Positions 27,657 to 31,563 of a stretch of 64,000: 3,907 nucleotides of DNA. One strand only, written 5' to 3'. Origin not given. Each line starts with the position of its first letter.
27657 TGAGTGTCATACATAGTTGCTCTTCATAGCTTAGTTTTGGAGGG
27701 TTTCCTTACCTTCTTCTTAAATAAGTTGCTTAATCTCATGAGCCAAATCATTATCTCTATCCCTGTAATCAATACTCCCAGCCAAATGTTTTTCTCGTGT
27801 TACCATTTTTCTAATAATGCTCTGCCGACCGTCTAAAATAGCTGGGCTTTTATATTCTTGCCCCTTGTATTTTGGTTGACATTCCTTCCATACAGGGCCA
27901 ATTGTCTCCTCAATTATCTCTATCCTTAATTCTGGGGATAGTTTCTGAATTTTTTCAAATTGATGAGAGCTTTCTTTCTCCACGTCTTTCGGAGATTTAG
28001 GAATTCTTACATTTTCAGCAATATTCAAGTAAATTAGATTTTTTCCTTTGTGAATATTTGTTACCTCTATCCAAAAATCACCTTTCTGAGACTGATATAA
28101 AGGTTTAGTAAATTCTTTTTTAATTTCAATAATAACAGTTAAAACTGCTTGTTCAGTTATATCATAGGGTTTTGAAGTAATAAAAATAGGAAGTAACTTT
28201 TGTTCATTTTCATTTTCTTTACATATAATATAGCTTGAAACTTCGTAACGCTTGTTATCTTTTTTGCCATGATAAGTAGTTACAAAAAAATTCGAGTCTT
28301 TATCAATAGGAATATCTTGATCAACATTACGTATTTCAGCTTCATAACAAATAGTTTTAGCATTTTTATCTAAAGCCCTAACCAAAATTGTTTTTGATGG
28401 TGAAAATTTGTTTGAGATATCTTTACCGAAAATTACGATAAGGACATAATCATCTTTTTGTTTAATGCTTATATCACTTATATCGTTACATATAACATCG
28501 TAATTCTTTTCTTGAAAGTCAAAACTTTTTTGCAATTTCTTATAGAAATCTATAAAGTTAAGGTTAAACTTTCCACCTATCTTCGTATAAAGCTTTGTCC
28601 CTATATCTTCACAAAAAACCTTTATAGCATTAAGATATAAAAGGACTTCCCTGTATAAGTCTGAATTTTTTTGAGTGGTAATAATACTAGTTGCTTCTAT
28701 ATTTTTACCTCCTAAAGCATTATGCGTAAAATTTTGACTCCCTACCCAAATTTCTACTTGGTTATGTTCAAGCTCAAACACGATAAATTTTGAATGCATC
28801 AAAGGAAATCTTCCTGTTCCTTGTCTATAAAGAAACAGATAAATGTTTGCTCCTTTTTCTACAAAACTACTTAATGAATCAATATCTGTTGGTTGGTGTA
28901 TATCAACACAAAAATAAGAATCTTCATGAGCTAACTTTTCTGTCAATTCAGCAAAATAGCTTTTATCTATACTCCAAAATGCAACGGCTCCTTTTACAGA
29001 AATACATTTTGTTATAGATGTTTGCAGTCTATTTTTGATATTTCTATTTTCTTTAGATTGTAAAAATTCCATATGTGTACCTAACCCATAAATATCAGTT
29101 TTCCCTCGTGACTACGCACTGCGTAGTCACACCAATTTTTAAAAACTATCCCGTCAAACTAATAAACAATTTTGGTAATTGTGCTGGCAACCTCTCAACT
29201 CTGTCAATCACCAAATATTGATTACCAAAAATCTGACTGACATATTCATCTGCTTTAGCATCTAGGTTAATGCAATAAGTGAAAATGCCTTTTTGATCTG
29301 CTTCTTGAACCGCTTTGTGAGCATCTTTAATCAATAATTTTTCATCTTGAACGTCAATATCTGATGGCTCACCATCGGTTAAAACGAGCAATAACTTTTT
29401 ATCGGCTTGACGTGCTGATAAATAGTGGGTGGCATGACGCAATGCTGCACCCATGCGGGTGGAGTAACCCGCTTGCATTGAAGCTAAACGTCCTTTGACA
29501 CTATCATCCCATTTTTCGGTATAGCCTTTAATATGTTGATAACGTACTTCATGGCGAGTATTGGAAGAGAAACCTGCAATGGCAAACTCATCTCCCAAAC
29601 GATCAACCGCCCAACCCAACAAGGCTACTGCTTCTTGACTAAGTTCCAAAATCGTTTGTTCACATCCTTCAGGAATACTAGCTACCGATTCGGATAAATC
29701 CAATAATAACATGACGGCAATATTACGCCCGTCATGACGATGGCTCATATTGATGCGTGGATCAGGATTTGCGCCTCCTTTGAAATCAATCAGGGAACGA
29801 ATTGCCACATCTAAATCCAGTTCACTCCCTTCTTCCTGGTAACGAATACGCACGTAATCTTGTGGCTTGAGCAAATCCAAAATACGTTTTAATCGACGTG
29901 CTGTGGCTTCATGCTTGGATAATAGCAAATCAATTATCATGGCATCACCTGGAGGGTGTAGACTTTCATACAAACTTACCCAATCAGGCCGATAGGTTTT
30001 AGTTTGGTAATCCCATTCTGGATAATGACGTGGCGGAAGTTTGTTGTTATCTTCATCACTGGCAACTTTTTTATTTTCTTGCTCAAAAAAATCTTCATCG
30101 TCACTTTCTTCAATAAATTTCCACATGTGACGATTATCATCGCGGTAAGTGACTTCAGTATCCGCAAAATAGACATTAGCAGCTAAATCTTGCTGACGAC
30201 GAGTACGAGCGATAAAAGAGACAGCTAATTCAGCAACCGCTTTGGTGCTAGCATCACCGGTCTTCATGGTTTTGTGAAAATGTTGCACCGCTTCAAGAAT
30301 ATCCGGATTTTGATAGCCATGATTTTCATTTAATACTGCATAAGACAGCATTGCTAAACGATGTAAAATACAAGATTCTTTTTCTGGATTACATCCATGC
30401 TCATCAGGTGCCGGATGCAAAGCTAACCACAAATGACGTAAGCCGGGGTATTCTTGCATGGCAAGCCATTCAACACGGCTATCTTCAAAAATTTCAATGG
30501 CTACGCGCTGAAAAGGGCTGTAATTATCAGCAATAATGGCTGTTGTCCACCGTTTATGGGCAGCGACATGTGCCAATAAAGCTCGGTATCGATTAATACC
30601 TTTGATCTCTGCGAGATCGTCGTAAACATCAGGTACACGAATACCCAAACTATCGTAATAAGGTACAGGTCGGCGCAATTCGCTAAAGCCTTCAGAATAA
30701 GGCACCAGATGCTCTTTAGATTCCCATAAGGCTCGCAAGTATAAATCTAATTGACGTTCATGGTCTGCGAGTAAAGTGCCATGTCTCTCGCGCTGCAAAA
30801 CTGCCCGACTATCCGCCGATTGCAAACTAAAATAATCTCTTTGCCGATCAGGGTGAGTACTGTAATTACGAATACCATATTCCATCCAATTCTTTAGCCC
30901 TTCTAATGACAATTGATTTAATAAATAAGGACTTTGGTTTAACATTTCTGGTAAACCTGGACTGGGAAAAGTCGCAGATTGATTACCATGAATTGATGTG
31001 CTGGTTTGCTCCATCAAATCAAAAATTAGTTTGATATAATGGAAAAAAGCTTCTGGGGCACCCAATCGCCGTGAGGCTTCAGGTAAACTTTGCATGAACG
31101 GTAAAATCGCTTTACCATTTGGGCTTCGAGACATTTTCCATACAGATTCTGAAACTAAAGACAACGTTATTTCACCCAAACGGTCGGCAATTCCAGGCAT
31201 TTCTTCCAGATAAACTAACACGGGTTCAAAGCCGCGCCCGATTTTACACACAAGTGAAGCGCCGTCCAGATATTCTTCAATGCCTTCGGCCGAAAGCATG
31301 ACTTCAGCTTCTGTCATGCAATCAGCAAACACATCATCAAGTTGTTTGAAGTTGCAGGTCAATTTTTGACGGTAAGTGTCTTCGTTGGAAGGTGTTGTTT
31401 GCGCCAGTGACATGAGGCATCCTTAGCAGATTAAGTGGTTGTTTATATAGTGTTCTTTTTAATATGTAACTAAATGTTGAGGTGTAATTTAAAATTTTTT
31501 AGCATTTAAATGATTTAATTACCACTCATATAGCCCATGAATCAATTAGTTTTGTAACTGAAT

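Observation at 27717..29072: Solitary single-HKD phospholipase-D-family nuclease with an unrecognisable ~285-aa C-terminal region in an AT-rich insert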

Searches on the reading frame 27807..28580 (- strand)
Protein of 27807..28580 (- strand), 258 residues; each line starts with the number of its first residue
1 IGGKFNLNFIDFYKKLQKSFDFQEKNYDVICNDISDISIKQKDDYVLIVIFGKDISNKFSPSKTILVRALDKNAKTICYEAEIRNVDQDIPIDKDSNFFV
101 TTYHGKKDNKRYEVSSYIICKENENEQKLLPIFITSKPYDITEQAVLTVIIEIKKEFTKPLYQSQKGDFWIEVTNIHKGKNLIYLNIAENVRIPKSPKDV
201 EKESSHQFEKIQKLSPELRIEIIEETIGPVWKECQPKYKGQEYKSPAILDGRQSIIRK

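Call 36: search_solved_structures(query=A4, max_evalue=10, show_alignments=2)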
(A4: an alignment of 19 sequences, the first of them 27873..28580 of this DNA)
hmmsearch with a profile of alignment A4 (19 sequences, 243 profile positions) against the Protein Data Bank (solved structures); distinct sequences matched with E-value up to 10: 2.
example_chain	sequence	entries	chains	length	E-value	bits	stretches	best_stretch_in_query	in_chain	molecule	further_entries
2jqo_A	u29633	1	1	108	0.2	14.4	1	110-185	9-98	Hypothetical protein yobA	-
4qy7_A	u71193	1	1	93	0.49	13.2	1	112-183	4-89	Uncharacterized protein YobA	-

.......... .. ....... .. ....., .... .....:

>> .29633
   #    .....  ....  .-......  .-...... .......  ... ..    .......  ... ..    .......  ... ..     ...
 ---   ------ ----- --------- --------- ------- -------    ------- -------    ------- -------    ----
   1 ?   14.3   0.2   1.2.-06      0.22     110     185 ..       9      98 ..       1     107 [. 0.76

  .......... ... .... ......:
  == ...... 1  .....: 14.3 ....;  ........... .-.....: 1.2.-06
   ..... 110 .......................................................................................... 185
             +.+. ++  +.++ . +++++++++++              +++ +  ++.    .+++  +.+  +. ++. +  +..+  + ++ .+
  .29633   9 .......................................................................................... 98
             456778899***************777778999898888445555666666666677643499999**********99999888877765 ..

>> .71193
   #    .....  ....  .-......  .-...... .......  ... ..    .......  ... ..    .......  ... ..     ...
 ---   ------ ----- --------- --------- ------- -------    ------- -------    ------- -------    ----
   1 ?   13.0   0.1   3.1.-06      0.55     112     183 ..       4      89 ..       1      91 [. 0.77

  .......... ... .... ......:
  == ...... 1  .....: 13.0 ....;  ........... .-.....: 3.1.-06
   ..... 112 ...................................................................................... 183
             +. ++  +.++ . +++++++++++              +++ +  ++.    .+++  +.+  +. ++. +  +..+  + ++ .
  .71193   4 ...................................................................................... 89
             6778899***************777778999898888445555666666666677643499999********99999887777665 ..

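Call 49: predict_structure(alignment_id=A4)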
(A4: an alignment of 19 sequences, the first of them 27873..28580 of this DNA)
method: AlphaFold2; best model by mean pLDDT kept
length: 236 residues; sequences in the alignment: 19
mean_pLDDT: 76.7   pTM: 0.73
mean pLDDT of the five models: 76.7, 75.6, 75.4, 74.0, 73.1
residues with pLDDT >= 90: 56; 70-90: 100; 50-70: 71; < 50: 9
segments of 3 or more residues with pLDDT < 50: 1-4, 18-22
pLDDT, mean of each block of 10 residues (from residue 1): 49 53 69 84 82 82 90 92 87 76 85 91 74 83 78 83 60 66 62 69 77 93 86 66
secondary structure, 60 per line:
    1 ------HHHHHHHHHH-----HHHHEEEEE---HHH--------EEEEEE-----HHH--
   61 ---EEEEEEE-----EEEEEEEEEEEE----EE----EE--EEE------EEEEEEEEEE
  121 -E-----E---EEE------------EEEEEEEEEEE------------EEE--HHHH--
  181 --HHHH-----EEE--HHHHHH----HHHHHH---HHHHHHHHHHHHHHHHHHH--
elements in order: H7-16 H22-25 E26-30 E45-50 E64-70 E76-87 E102-104 E111-120 E132-134 E147-157 E170-172 H175-178 H183-186 E192-194 H197-202 H207-212 H216-234

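Call 51: fold_search(model_id=the predicted structure, library=pdb)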
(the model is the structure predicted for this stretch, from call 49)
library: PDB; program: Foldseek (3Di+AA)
matches with E <= 10: 205; with E <= 0.001: 0
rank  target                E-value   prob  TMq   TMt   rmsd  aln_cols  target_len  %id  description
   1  7t8z_A                7.8e-02  0.44  0.23  0.31   7.2       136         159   16  Structure of Class A sortase from Streptococcus pyogenes bound to lipid II mimetic, LPATA: Thr-out conformation (released 2022-09-07)
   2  1ifv_A                1.3e-01  0.07  0.11  0.15  19.7       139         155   12  CRYSTAL STRUCTURE OF PATHOGENESIS-RELATED PROTEIN LLPR10.1B FROM YELLOW LUPINE (released 2002-07-10)
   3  4m9b_A                2.5e-01  0.06  0.12  0.16  21.2       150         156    9  Crystal structure of Apo Ara h 8 (released 2013-11-27)
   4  1wlg_A                2.6e-01  0.06  0.13  0.11  14.0       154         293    6  Crystal structure of FlgE31, a major fragment of the hook protein (released 2004-11-02)
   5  6xk9_A                3.2e-01  0.16  0.15  0.17  11.3       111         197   13  Cereblon in complex with DDB1, CC-90009, and GSPT1 (released 2020-12-02)
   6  3rcc_I                3.6e-01  0.33  0.22  0.35   6.7       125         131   10  Crystal Structure of the Streptococcus agalactiae Sortase A (released 2011-09-07)
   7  6awv_B                3.6e-01  0.06  0.11  0.16  20.8       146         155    8  Ara h 8.01 in complex with epicatechin (released 2018-09-12)
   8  1xdf_A                3.6e-01  0.04  0.12  0.16  18.7       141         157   10  Crystal structure of pathogenesis-related protein LlPR-10.2A from yellow lupine (released 2005-02-15)
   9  9klq_A                4.1e-01  0.08  0.15  0.04  14.8       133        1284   11  Cryo-EM structure of ChCas12b-sgRNA-extended non-target DNA ternary complex (Complex-D) (released 2025-07-02)
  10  6ihg                  5.5e-01  0.06  0.18  0.22  16.9       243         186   10  N terminal domain of Mycobacterium avium complex Lon protease (released 2019-08-07)
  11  3a69                  5.5e-01  0.04  0.13  0.10  14.3       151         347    7  Atomic model of the bacterial flagellar hook based on docking an X-ray derived structure and terminal two alpha-helices  (released 2009-12-15)
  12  3rcc_F                6.6e-01  0.28  0.23  0.37   6.2       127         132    9  Crystal Structure of the Streptococcus agalactiae Sortase A (released 2011-09-07)
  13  3rcc_E                6.6e-01  0.10  0.16  0.26   9.9       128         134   12  Crystal Structure of the Streptococcus agalactiae Sortase A (released 2011-09-07)
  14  4gl9_G                7.5e-01  0.04  0.10  0.15  17.2       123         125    7  Crystal structure of inhibitory protein SOCS3 in complex with JAK2 kinase domain and fragment of GP130 intracellular d (released 2013-03-06)
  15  7f87_A                8.5e-01  0.13  0.21  0.31   7.9       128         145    8  Crystal structure of housekeeping sortase SrtA bound with self derived tripeptide from Lactobacillus rhamnosus GG (released 2022-07-06)
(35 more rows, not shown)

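Call 74: search_solved_structures(query=A5, max_evalue=10, show_alignments=1)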
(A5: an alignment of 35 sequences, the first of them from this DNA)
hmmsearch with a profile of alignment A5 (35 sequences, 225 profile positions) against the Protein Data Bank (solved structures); distinct sequences matched with E-value up to 10: 3.
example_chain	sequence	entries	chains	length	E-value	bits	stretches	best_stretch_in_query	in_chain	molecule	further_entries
6l40_E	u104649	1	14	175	6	9.8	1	34-75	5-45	ATP-dependent Clp protease proteolytic subunit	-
9irp_A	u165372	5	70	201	8.4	9.3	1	33-75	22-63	ATP-dependent Clp protease proteolytic subunit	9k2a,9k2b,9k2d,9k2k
4emm_V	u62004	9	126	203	9.7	9.1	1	33-75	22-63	ATP-dependent Clp protease proteolytic subunit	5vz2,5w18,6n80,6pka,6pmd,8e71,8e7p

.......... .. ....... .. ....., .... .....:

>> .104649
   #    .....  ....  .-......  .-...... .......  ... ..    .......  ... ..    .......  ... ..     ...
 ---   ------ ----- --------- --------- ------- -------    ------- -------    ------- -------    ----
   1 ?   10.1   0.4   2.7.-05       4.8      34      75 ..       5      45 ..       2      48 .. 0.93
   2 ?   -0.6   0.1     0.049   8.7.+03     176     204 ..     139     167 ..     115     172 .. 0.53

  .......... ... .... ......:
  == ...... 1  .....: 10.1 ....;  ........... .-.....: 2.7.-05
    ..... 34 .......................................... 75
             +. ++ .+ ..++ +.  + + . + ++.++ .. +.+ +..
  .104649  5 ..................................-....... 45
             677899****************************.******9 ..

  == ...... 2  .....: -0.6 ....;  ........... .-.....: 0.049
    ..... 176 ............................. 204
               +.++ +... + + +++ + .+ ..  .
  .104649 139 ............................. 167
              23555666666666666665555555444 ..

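Call 75: find_homologous_proteins(query=A5, max_evalue=0.001)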
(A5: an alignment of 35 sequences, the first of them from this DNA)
Query A5 (35 sequences) (255 aa, profile of the alignment): 4 proteins with E <= 0.001 among 3405 candidates.
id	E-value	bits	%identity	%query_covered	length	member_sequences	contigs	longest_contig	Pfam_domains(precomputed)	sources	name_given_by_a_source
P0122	1.0e-51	194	20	32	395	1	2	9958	PF13091.13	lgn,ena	-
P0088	5.5e-43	165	46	5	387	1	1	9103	-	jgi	jgi:hypothetical protein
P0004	1.2e-31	128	43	87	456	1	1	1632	PF13091.13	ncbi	-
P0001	2.4e-22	98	100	100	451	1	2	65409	PF13091.13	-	-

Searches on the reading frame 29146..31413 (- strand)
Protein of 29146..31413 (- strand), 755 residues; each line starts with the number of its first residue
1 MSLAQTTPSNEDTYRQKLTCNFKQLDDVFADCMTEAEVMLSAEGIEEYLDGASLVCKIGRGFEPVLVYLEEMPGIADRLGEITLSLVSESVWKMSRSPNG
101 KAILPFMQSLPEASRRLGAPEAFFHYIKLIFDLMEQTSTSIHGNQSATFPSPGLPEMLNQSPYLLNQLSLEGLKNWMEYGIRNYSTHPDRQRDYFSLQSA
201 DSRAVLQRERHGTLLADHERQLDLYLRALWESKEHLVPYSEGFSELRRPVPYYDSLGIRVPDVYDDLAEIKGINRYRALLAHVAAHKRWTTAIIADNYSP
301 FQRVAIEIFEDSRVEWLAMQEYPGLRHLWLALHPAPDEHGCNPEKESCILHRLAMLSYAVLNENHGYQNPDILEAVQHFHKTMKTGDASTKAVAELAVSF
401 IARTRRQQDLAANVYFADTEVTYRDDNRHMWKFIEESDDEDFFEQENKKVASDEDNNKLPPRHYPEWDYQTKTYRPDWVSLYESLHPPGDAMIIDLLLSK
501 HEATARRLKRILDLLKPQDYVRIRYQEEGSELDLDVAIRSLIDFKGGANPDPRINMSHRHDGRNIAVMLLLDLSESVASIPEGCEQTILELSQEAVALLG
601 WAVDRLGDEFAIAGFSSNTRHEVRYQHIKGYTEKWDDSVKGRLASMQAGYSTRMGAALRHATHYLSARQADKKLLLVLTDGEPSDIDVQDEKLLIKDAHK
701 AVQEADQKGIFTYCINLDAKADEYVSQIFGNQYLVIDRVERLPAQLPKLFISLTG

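Call 3: search_protein_families(library=pfam, proteins=[window:29146-31413:-], max_evalue=1)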
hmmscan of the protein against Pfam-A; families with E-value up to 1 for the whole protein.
window:29146-31413:- (755 aa): 5 families
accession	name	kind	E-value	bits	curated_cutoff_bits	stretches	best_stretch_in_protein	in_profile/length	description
PF00092.34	VWA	-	8.4e-13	49.3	23.8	1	567-726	2-148/174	von Willebrand factor type A domain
PF13519.12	VWA_2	-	1.1e-06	29.7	27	1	567-682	1-107/107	von Willebrand factor type A domain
PF21476.4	PF0610-like_N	-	0.017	15.8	33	0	493-516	6-27/50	PF0610-like, N-terminal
PF11775.14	CobT_C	-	0.038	14.1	21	1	655-685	119-149/220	Cobalamin biosynthesis protein CobT VWA domain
PF05762.20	VWA_CoxE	-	0.061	13.2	26.4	0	649-687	127-165/222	VWA domain containing CoxE-like protein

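Call 89: find_related_loci(query=window:29146-31413:-, collection=metagenome_contigs, flank=6000)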
Query window:29146-31413:- (755 aa) in metagenome_contigs; peptide patterns used: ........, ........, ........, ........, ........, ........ (x = any residue, [..] = any of these).
183 stretches matched a pattern; 158 encode a relative of the query (tblastn E <= 1e-3); the best 80 are kept; 80 distinct loci.
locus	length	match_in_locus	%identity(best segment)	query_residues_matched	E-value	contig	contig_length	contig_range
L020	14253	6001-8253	72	1-754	0e+0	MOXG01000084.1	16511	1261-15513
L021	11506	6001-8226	72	13-754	0e+0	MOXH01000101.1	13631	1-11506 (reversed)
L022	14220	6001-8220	72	14-754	0e+0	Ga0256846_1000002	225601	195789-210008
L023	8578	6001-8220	71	14-754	0e+0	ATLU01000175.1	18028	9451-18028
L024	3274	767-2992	72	14-755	0e+0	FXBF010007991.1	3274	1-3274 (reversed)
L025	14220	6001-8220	72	13-753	0e+0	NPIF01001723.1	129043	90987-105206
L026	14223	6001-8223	72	13-754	0e+0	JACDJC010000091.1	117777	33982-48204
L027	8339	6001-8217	70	15-754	0e+0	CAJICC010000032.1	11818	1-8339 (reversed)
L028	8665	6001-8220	71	14-754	0e+0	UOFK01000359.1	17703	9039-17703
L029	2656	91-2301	70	15-754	0e+0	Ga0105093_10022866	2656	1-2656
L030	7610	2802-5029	72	12-754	0e+0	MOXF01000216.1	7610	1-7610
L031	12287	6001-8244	70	6-754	0e+0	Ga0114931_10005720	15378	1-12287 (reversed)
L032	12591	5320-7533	70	14-754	0e+0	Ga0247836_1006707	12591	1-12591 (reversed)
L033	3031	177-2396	73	14-754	0e+0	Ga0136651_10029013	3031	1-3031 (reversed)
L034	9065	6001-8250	70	4-754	0e+0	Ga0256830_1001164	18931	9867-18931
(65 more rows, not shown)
